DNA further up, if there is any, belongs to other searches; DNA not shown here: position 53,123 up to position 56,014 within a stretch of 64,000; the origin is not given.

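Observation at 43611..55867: Co-oriented susC-susD / processive GT2 synthase / Gln-rich membrane protein / two giant paralogs: candidate uncharacterised exopolysaccharide locus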

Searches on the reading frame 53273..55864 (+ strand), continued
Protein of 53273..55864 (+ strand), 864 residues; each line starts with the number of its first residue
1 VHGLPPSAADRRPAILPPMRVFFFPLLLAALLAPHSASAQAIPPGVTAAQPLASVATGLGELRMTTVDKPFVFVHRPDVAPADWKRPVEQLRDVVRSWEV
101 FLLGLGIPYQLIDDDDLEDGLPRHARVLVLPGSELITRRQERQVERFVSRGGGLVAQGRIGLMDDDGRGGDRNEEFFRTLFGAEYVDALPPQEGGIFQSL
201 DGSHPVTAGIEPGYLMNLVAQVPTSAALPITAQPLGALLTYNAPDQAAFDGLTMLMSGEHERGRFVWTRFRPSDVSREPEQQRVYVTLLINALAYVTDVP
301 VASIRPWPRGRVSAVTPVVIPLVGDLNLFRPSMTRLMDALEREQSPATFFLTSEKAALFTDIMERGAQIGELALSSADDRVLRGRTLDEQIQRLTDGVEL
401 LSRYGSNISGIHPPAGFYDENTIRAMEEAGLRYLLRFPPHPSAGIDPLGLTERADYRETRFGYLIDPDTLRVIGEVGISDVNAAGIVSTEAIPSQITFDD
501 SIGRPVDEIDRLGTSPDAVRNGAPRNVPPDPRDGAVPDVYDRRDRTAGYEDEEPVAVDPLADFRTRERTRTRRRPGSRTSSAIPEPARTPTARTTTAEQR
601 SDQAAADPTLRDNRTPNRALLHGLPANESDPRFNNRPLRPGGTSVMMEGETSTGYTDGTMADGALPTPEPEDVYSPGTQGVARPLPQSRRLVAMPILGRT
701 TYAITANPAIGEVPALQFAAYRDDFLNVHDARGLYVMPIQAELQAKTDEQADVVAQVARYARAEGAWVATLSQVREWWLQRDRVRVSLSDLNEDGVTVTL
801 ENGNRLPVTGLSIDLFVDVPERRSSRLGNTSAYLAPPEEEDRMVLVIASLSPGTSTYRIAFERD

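Call 57: search_protein_families(library=pfam, proteins=[L015:2029-3405:+, L015:3405-6908:+, L017:37-3468:+, L018:481-3345:+, L018:3360-6158:+, L018:9875-10876:+, L018:8001-9872:+, L001:7523-9892:+], max_evalue=0.01)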
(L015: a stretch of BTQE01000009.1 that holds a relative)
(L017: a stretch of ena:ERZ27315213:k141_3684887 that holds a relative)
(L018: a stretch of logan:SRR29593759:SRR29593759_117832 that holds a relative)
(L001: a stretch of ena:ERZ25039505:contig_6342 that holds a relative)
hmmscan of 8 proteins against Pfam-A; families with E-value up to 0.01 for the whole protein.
L015:2029-3405:+ (459 aa): 2 families
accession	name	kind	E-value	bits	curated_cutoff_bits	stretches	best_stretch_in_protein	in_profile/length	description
PF06745.19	ATPase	-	4.1e-13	49.7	26.6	1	53-247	2-200/231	KaiC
PF00990.26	GGDEF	-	0.0059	16.8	23.8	0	377-421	67-110/161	Diguanylate cyclase, GGDEF domain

L015:3405-6908:+ (1168 aa): 16 families
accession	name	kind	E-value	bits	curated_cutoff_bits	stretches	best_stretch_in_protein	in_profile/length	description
PF14559.12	TPR_19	-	7.6e-26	90.7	25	1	762-816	3-57/68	Tetratricopeptide repeat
PF13428.12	TPR_14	-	2.9e-15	55.7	23.5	2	231-270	2-41/44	Tetratricopeptide repeat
PF13432.12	TPR_16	-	3.5e-15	56.6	32.7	0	530-588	5-63/65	Tetratricopeptide repeat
PF07719.23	TPR_2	-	5.2e-12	45.3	27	1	232-263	3-34/34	Tetratricopeptide repeat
PF14561.12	TPR_20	-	1.4e-09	38.6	25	1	149-192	10-53/90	Tetratricopeptide repeat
PF00515.34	TPR_1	-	1.1e-08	35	27.8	1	232-263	3-34/34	Tetratricopeptide repeat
PF23914.1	TPR_CcmH_CycH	-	9e-08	32.6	42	0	233-270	53-90/158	Cytochrome c-type biogenesis protein H TPR domain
PF13174.12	TPR_6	-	7.8e-07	29.8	26.3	0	232-261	2-31/33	Tetratricopeptide repeat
PF14853.12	Fis1_TPR_C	-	5.6e-06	26.9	25.3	0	235-275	8-46/53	Fis1 C-terminal tetratricopeptide repeat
PF13181.12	TPR_8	-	5.8e-06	26.5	25.7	0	231-263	2-34/34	Tetratricopeptide repeat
PF12895.13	ANAPC3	-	0.00017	22.2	27.2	0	763-810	2-49/82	Anaphase-promoting complex, cyclosome, subunit 3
PF13414.12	TPR_11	-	0.0013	18.9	26.8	0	243-263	7-27/42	TPR repeat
PF25060.1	ARM_TT21_2nd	-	0.0019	18.2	27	0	756-791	228-263/270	Tetratricopeptide repeat protein 21 second ARM domain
PF13371.12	TPR_9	-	0.0052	17.2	35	0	92-129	29-66/73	Tetratricopeptide repeat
PF17874.7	TPR_MalT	-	0.0092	15.7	45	0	726-808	211-304/336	MalT-like TPR region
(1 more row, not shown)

L017:37-3468:+ (1144 aa): 18 families
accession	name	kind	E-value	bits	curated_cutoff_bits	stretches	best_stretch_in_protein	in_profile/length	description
PF14559.12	TPR_19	-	1.9e-35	121.5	25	5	736-782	4-50/68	Tetratricopeptide repeat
PF13432.12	TPR_16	-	1.1e-26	93.3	32.7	4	730-787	4-61/65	Tetratricopeptide repeat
PF13428.12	TPR_14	-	1.1e-24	84.9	23.5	2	496-536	3-43/44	Tetratricopeptide repeat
PF14561.12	TPR_20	-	3.2e-23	82.3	25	3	339-385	9-55/90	Tetratricopeptide repeat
PF07719.23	TPR_2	-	4.7e-15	54.8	27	1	202-233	3-34/34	Tetratricopeptide repeat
PF23914.1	TPR_CcmH_CycH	-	2.1e-12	47.6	42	1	199-239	49-89/158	Cytochrome c-type biogenesis protein H TPR domain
PF13431.12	TPR_17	-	5.3e-12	45.4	24.4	1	747-778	3-34/34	Tetratricopeptide repeat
PF13181.12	TPR_8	-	1.6e-08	34.5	25.7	0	757-787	1-31/34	Tetratricopeptide repeat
PF13429.12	TPR_15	-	3e-07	30.6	26.2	0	500-549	220-269/280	Tetratricopeptide repeat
PF12895.13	ANAPC3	-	3.2e-07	31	27.2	0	738-790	4-55/82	Anaphase-promoting complex, cyclosome, subunit 3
PF22890.2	TPR_EMC2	-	0.00013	22.6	27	0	142-206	28-92/145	EMC2 TPR-like repeat domain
PF13174.12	TPR_6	-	0.00023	22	26.3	0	64-92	3-31/33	Tetratricopeptide repeat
PF13371.12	TPR_9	-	0.00039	20.8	35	1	36-99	4-67/73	Tetratricopeptide repeat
PF00515.34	TPR_1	-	0.00044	20.4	27.8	1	202-233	3-34/34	Tetratricopeptide repeat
PF25058.1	ARM_TT21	-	0.00053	20.4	27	0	697-729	101-133/155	Tetratricopeptide repeat protein 21 ARM repeat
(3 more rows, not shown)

L018:481-3345:+ (955 aa): 36 families (the best 25 are shown)
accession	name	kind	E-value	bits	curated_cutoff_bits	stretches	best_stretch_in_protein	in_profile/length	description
PF14559.12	TPR_19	-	7.7e-75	247.6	25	13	446-504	4-62/68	Tetratricopeptide repeat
PF13428.12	TPR_14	-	7e-63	202.9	23.5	11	126-166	4-44/44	Tetratricopeptide repeat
PF13432.12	TPR_16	-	4.2e-59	196.9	32.7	7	588-651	2-65/65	Tetratricopeptide repeat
PF07719.23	TPR_2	-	2.7e-50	164.8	27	6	467-500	1-34/34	Tetratricopeptide repeat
PF00515.34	TPR_1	-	1e-39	133.2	27.8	3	617-650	1-34/34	Tetratricopeptide repeat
PF23914.1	TPR_CcmH_CycH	-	6.6e-39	133.7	42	6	43-157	39-155/158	Cytochrome c-type biogenesis protein H TPR domain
PF12895.13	ANAPC3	-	7e-32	110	27.2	3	276-355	3-80/82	Anaphase-promoting complex, cyclosome, subunit 3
PF13424.12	TPR_12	-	7.7e-32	109.8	30.1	6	584-647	4-75/77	Tetratricopeptide repeat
PF13431.12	TPR_17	-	7.1e-31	104.3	24.4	0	537-570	1-34/34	Tetratricopeptide repeat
PF24575.1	TPR_Slam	-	1.3e-26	93.4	35.2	2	522-570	54-102/104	Surface lipoprotein assembly modifier, N-terminal TPR repeats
PF13181.12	TPR_8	-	6.6e-25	85.5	25.7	1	468-498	2-32/34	Tetratricopeptide repeat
PF13371.12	TPR_9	-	8.6e-25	87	35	4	112-160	18-66/73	Tetratricopeptide repeat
PF13414.12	TPR_11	-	1e-24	86.4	26.8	1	476-503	3-30/42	TPR repeat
PF13174.12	TPR_6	-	2.5e-23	81.5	26.3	0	127-155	4-32/33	Tetratricopeptide repeat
PF13176.12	TPR_7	-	8.9e-22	75.7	27.9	1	56-88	1-33/36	Tetratricopeptide repeat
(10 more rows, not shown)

L018:3360-6158:+ (933 aa): 24 families
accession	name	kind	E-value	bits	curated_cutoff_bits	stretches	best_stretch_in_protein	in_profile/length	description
PF14559.12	TPR_19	-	2.8e-45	152.9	25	7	166-232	1-67/68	Tetratricopeptide repeat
PF13428.12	TPR_14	-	1.7e-36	121.4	23.5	5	53-95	1-43/44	Tetratricopeptide repeat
PF13432.12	TPR_16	-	4.9e-22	78.5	32.7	3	312-358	18-64/65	Tetratricopeptide repeat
PF23914.1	TPR_CcmH_CycH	-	4.1e-21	75.9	42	2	298-426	19-154/158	Cytochrome c-type biogenesis protein H TPR domain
PF07719.23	TPR_2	-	1.6e-20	71.9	27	0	53-85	1-33/34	Tetratricopeptide repeat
PF13424.12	TPR_12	-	1e-14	54.9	30.1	1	162-217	9-72/77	Tetratricopeptide repeat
PF24575.1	TPR_Slam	-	9.1e-14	52.2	35.2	2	92-176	19-101/104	Surface lipoprotein assembly modifier, N-terminal TPR repeats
PF13429.12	TPR_15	-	1.2e-12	48.3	26.2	2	105-215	130-239/280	Tetratricopeptide repeat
PF13174.12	TPR_6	-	1.6e-12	47.6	26.3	0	193-221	3-31/33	Tetratricopeptide repeat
PF00515.34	TPR_1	-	3e-12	46.3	27.8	0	434-460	8-34/34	Tetratricopeptide repeat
PF13431.12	TPR_17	-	3.3e-12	46.1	24.4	0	249-275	6-32/34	Tetratricopeptide repeat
PF14561.12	TPR_20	-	3.4e-12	47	25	1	307-366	4-65/90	Tetratricopeptide repeat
PF13181.12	TPR_8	-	4.6e-12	45.5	25.7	0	54-84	2-32/34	Tetratricopeptide repeat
PF12895.13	ANAPC3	-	9.4e-09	35.9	27.2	0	115-181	15-81/82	Anaphase-promoting complex, cyclosome, subunit 3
PF13414.12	TPR_11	-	1.8e-07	31.2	26.8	0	136-165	8-37/42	TPR repeat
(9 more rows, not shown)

L018:9875-10876:+ (334 aa): 0 families

L018:8001-9872:+ (624 aa): 2 families
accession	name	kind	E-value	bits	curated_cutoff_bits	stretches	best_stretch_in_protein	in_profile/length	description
PF01522.26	Polysacc_deac_1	-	6.4e-17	62.1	23.1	1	322-422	22-123/124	Polysaccharide deacetylase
PF03065.20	Glyco_hydro_57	-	0.00022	21.1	21.2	1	369-427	114-173/291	Glycosyl hydrolase family 57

L001:7523-9892:+ (790 aa): 1 family
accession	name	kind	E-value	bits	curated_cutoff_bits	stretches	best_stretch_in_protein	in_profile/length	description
PF08532.16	Glyco_hydro_42M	-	0.0051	16.8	25.8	0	118-165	53-100/207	Beta-galactosidase trimerisation domain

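Call 59: find_homologous_proteins(query=L017:2404-3468:+, max_evalue=0.001)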
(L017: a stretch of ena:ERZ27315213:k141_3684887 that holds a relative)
Query L017:2404-3468:+ (355 aa): 4 proteins with E <= 0.001 among 3726 candidates.
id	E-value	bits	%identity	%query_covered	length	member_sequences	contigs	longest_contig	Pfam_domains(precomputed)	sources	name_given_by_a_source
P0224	5.0e-110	386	50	100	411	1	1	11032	PF13432.13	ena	-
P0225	1.6e-103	365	66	67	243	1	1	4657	-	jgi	jgi:hypothetical protein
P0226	2.5e-82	295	49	77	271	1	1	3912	-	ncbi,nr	ncbi:MAG: hypothetical protein HKN17_00940, partial [Rhodothermales bacterium]|nr:hypothetical prote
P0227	3.7e-68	249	39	92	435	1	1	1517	-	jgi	-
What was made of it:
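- A search for the TPR C-terminal domain found no orthologue attributable to this clade (call 59).
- Tried and rejected: Whether this genome encodes the TPR protein elsewhere is unresolved (call 59).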

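Call 64: list_cluster_members(proteins=[P0112, P0113, P0114, P0117, P0119, P0121, P0123, P0125, P0133, P0135])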
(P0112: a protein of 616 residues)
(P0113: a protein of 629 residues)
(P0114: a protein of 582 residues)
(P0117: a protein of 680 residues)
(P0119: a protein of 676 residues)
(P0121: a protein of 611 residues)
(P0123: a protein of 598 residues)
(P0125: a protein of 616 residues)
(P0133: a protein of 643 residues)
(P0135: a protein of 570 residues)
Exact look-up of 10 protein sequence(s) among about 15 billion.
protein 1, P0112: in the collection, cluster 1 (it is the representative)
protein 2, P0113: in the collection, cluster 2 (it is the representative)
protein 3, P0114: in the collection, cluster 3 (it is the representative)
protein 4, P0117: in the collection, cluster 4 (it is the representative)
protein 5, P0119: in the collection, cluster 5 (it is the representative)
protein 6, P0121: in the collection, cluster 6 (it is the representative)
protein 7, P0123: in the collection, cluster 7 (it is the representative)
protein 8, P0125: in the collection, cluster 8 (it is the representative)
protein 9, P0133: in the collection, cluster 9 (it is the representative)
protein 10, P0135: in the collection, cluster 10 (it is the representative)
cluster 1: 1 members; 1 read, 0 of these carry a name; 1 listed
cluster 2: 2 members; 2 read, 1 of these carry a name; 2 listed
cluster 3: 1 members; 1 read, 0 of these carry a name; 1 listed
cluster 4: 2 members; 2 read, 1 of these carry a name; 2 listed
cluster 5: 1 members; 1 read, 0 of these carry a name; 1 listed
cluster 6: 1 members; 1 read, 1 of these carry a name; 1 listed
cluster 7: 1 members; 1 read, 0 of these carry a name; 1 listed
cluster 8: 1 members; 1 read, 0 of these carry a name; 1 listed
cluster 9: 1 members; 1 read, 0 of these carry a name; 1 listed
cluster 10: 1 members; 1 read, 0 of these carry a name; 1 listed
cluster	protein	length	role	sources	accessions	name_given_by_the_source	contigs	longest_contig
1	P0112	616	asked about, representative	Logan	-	-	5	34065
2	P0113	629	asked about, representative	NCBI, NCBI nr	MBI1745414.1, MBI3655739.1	MAG: polysaccharide deacetylase family protein [Acidobacteria bacterium] | polysaccharide deacetylase family protein [Acidobacteriota bacterium]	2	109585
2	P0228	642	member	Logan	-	-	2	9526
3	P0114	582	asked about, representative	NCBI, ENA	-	-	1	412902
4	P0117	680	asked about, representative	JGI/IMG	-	peptidoglycan/xylan/chitin deacetylase (PgdA/CDA1 family)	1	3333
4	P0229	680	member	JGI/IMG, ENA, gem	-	-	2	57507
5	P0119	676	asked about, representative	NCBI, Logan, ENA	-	-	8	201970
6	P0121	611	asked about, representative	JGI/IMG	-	peptidoglycan/xylan/chitin deacetylase (PgdA/CDA1 family)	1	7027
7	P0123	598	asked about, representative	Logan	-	-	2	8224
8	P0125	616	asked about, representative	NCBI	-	-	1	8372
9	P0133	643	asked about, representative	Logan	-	-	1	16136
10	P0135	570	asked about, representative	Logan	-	-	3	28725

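Call 65: find_encoding_contigs(protein=P0113, flank=9000, max_places=1)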
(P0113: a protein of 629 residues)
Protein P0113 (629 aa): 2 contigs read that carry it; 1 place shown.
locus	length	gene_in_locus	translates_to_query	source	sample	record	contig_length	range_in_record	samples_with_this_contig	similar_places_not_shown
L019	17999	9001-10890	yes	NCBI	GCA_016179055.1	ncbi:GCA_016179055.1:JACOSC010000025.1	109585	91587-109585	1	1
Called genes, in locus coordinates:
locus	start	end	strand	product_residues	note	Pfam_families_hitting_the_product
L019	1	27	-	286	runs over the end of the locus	PF00561:Abhydrolase_1 (weak), PF12146:Hydrolase_4, PF12697:Abhydrolase_6, PF12146:Hydrolase_4 (weak)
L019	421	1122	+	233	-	PF02698:DUF218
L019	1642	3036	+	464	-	PF00753:Lactamase_B, PF23023:Anti-Pycsar_Apyc1 (weak), PF12706:Lactamase_B_2 (weak), PF16661:Lactamase_B_6 (weak), PF10996:Beta-Casp, PF07521:RMMBL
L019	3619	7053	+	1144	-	PF13429:TPR_15 (faint), PF07719:TPR_2 (faint), PF13174:TPR_6 (faint), PF13176:TPR_7 (faint), PF14559:TPR_19 (weak), PF14559:TPR_19, PF14559:TPR_19 (weak), PF13432:TPR_16 (weak), +13 more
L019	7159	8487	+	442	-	PF13506:Glyco_transf_21, PF00535:Glycos_transf_2, PF10111:Glyco_tranf_2_2, PF13641:Glyco_tranf_2_3, PF01644:Chitin_synth_1 (faint), PF13632:Glyco_trans_2_3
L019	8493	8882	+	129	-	PF21979:Hfq_1 (faint)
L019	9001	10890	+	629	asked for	PF08532:Glyco_hydro_42M, PF01522:Polysacc_deac_1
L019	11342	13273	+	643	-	PF06283:ThuA (weak), PF08532:Glyco_hydro_42M, PF27016:TCAF_N (faint), PF01522:Polysacc_deac_1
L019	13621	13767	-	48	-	-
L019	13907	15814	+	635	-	PF07583:PSCyt2, PF07587:PSD1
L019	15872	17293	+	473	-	PF07394:DUF1501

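Call 71: search_solved_structures(query=L017:2404-3468:+, max_evalue=10)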
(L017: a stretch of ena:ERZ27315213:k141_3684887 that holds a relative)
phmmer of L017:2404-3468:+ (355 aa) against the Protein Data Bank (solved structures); distinct sequences matched with E-value up to 10: 2.
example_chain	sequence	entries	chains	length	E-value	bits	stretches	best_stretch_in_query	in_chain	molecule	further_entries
8t08_Q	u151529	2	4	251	0.36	13.3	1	171-239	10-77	Proteasome subunit beta type-7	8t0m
10mt_N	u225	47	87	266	0.4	13.1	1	171-239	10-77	Proteasome subunit beta type-7 | PROTEASOME COMPONENT PRE4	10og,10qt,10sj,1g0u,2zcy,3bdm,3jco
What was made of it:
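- The β-barrel nature of the TPR protein's C-terminus in relatives was not tested (call 71 gave no PDB match).
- Tried and rejected: A sequence search of the PDB with the C-terminal 355 aa of the relatives' TPR protein gave no meaningful hit, so its β-barrel nature stays an inference (call 71).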

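Call 78: predict_structure(alignment_id=A2)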
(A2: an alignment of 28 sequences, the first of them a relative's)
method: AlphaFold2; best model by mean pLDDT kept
length: 790 residues; sequences in the alignment: 28
mean_pLDDT: 82.2   pTM: 0.75
mean pLDDT of the five models: 82.2, 80.4, 78.6, 78.5, 77.9
residues with pLDDT >= 90: 360; 70-90: 271; 50-70: 84; < 50: 75
segments of 3 or more residues with pLDDT < 50: 1-6, 8-10, 39-58, 188-190, 215-237, 308-314, 727-735, 787-790
pLDDT, mean of each block of 10 residues (from residue 1): 46 72 85 60 36 41 91 87 81 86 76 93 91 95 94 94 90 94 67 72 89 53 41 48 85 87 75 77 79 82 66 51 73 93 85 84 92 73 88 92 93 75 90 92 95 96 89 95 95 92 96 89 97 97 95 88 97 89 92 92 69 87 94 92 91 96 97 94 83 94 94 84 62 53 89 93 90 71 53
secondary structure, 60 per line:
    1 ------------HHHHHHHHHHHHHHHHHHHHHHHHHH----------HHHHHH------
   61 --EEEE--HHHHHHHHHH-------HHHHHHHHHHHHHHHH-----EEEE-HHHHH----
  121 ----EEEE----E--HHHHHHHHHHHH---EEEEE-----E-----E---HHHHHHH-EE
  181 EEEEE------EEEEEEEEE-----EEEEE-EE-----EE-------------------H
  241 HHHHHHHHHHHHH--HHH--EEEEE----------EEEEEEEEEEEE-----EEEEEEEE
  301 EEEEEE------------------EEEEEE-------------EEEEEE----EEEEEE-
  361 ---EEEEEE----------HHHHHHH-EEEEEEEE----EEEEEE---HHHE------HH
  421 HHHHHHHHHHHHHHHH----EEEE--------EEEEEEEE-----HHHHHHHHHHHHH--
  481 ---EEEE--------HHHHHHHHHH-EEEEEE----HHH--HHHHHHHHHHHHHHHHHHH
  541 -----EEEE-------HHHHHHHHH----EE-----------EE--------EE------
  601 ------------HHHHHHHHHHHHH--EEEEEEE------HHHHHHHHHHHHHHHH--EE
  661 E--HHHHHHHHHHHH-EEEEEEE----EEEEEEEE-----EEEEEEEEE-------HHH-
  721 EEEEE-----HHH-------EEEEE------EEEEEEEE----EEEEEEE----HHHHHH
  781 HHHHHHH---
elements in order (helices of 4 or more, strands of 3 or more residues): H13-38 H49-54 E63-66 H69-78 H86-101 E107-110 H112-116 E125-128 H136-147 E151-155 H171-177 E179-185 E192-200 E206-210 H240-253 E261-265 E276-287 E293-306 E325-330 E344-349 E354-359 E364-369 H380-386 E388-395 E400-405 H419-436 E441-444 E453-460 H466-478 E484-487 H496-505 E507-512 H522-540 E546-549 H557-565 H613-625 E628-634 H641-656 E659-661 H664-675 E677-683 E688-695 E701-709 E721-725 E741-745 E752-759 E764-770 H775-787
